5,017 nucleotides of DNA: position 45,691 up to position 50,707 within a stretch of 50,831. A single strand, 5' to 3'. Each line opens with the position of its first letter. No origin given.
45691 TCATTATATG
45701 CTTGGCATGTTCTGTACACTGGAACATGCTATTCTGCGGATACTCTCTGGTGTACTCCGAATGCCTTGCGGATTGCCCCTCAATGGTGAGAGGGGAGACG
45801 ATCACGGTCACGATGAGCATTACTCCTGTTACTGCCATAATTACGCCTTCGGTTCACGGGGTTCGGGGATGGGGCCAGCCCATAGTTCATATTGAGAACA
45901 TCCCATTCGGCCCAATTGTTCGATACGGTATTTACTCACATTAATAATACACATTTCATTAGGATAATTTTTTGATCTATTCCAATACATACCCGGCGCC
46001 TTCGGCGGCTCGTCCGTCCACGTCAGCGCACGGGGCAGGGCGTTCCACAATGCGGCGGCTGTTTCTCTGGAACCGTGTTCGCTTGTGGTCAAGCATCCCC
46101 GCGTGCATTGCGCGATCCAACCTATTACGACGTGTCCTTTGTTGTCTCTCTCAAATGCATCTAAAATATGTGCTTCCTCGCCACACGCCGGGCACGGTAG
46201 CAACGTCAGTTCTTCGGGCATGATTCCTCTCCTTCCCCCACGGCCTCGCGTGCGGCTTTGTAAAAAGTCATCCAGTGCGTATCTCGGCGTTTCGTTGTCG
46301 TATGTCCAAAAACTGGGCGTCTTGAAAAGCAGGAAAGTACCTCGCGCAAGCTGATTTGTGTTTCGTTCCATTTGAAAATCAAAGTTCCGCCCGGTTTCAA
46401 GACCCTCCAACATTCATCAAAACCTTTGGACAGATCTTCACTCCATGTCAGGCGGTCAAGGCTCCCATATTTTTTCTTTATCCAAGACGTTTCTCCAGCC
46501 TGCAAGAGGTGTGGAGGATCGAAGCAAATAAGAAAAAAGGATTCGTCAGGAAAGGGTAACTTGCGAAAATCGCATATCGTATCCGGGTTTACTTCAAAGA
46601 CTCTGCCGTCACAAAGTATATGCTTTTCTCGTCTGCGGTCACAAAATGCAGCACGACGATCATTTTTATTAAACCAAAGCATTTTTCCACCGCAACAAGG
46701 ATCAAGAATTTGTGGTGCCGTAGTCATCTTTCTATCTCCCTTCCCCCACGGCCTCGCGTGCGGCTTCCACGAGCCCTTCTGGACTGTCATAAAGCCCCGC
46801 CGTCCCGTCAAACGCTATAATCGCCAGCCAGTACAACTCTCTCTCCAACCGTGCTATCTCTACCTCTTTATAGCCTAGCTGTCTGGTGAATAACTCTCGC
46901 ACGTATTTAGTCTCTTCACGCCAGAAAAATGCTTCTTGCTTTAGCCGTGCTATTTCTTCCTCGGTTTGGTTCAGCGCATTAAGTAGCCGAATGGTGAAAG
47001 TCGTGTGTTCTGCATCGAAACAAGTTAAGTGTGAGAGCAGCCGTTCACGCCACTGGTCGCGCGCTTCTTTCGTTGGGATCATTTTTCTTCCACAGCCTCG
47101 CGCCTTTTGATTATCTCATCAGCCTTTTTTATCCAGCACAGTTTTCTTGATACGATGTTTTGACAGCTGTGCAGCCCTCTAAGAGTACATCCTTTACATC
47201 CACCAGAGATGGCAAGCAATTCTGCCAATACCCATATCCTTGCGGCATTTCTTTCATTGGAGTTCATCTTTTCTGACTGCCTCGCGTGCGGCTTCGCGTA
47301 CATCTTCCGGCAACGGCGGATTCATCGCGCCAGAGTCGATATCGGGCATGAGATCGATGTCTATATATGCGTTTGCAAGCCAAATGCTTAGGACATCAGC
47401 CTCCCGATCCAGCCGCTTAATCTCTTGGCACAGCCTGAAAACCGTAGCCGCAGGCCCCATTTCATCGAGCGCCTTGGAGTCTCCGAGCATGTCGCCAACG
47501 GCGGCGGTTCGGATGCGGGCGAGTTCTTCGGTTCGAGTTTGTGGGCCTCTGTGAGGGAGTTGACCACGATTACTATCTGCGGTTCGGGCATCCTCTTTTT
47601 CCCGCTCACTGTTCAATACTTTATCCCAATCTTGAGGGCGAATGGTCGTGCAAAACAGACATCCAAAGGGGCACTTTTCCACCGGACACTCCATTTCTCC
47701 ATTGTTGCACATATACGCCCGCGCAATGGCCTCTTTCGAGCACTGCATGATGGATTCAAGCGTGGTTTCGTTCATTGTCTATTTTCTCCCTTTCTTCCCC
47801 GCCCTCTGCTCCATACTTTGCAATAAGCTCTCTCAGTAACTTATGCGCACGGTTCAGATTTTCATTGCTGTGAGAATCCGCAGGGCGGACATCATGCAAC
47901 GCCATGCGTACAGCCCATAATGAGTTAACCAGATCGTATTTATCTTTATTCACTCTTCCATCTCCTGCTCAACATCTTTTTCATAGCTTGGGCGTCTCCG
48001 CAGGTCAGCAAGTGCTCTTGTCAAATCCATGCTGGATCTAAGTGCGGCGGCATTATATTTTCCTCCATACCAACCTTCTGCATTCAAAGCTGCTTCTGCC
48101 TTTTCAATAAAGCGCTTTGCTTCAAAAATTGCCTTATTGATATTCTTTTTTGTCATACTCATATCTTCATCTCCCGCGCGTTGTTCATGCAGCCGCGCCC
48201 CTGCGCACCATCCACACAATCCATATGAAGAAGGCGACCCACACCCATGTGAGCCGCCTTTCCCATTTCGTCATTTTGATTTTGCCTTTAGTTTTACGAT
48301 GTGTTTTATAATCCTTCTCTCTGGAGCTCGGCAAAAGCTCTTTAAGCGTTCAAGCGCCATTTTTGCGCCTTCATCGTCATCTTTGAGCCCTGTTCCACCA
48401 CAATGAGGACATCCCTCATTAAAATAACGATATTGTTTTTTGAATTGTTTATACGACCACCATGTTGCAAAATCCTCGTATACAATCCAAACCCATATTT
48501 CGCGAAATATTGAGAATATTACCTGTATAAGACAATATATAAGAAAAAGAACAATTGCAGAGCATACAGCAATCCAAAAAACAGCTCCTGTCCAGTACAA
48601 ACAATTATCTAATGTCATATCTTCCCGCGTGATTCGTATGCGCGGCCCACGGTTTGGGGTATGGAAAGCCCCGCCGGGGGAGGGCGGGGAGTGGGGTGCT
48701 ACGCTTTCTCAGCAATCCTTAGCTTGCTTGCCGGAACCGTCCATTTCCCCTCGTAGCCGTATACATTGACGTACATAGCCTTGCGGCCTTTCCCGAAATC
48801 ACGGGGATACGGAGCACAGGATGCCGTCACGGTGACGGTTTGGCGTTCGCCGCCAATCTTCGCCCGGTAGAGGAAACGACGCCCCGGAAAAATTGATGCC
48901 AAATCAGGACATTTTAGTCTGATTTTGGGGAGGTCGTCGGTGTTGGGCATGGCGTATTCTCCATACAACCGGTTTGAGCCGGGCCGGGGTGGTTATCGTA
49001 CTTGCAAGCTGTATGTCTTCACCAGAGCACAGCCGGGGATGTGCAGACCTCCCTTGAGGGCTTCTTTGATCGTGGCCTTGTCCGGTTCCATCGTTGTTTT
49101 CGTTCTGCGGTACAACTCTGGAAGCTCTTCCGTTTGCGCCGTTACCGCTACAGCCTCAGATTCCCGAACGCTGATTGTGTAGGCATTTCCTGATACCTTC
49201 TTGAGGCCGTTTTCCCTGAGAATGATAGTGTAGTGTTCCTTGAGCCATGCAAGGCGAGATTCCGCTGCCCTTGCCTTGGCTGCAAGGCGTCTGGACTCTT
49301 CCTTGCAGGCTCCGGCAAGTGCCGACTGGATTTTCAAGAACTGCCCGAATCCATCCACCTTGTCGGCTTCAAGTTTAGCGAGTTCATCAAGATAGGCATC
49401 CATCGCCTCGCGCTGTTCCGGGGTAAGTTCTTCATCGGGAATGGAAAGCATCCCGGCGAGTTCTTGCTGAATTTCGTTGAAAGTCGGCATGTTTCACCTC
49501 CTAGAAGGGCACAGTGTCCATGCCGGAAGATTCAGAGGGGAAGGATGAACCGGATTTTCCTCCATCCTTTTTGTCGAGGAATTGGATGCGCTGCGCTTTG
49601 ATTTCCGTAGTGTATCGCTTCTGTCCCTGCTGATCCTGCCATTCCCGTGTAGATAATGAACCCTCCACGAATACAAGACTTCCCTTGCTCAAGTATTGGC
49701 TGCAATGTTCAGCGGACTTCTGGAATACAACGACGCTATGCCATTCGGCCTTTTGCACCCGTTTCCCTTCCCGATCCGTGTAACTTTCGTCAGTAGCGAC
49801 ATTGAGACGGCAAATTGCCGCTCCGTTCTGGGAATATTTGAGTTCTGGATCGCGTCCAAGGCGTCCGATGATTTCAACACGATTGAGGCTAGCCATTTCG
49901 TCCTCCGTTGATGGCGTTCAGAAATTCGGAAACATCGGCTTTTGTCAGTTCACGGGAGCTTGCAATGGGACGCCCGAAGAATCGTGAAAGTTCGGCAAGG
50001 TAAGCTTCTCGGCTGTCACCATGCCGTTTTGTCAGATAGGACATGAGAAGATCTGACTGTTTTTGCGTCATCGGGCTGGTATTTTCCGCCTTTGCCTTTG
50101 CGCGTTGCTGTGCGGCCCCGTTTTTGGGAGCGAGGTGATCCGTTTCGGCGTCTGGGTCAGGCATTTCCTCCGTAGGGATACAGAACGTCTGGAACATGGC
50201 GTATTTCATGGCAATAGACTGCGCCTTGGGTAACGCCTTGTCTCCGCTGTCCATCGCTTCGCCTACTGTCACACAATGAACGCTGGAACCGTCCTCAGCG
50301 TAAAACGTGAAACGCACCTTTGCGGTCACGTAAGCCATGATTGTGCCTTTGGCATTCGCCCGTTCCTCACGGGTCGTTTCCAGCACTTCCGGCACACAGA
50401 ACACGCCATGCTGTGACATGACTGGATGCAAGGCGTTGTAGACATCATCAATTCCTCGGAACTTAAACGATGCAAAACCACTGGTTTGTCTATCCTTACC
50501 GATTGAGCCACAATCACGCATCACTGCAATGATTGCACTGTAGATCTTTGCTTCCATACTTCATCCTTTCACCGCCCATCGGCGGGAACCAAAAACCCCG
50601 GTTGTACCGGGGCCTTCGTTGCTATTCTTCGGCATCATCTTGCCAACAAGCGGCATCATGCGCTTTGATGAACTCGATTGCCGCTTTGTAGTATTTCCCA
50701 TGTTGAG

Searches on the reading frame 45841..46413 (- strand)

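Call 26: search_protein_families(library=pfam, max_evalue=0.001, proteins=[window:45841-46413:-])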
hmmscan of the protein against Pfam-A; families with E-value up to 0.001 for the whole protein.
window:45841-46413:- (190 aa): 1 family
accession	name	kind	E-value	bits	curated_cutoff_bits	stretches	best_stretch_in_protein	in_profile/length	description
PF14354.12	Lar_restr_allev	-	0.00013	22.5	28.6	1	70-124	2-55/58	Restriction alleviation protein Lar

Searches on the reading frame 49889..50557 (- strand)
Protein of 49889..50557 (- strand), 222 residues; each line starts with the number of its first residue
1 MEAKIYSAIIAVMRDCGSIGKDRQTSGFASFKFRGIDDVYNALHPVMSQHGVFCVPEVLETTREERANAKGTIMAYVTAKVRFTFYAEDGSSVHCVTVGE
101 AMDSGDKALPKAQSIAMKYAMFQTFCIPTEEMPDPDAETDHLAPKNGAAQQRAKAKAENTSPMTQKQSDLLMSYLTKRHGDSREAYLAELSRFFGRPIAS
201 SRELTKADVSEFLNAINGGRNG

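Call 26: search_protein_families(library=pfam, max_evalue=0.001, proteins=[window:49889-50557:-])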
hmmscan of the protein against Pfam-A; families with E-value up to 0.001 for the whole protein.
window:49889-50557:- (222 aa): 1 family
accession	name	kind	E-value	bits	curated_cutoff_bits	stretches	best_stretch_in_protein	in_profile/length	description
PF04404.17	ERF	-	2.2e-22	80.1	25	1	5-160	1-138/153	ERF superfamily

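Call 34: find_related_loci(query=window:49889-50557:-, collection=viral_contigs, flank=7000)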
Query window:49889-50557:- (222 aa) in viral_contigs; peptide patterns used: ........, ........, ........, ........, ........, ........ (x = any residue, [..] = any of these).
600 stretches matched a pattern (row limit reached: there are more); 595 encode a relative of the query (tblastn E <= 1e-3); the best 80 are kept; 80 distinct loci.
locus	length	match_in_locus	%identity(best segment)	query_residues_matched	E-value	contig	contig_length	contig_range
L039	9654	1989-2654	97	1-222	2e-147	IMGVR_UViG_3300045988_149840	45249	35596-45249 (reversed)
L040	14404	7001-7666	95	1-222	4e-139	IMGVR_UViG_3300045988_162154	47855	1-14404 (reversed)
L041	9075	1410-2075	95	1-222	4e-139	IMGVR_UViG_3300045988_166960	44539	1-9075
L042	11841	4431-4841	56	2-139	3e-51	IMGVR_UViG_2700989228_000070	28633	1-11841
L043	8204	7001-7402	61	5-139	5e-51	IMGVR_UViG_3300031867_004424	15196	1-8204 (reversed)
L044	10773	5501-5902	57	5-139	2e-50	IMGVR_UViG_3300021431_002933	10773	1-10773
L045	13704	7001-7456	53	5-157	3e-50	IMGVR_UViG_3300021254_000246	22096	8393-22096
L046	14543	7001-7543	47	1-175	7e-50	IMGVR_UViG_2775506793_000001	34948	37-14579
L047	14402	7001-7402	56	5-139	8e-50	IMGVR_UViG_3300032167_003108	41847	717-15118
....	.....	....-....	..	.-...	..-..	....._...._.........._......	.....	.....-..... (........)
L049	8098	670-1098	57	2-145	2e-48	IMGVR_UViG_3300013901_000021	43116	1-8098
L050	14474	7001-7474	50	1-157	7e-48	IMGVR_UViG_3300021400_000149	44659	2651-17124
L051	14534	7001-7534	46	3-184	5e-48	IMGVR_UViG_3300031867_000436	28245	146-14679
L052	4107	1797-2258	52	5-158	4e-47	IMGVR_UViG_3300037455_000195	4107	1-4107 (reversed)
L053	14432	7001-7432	53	1-145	4e-47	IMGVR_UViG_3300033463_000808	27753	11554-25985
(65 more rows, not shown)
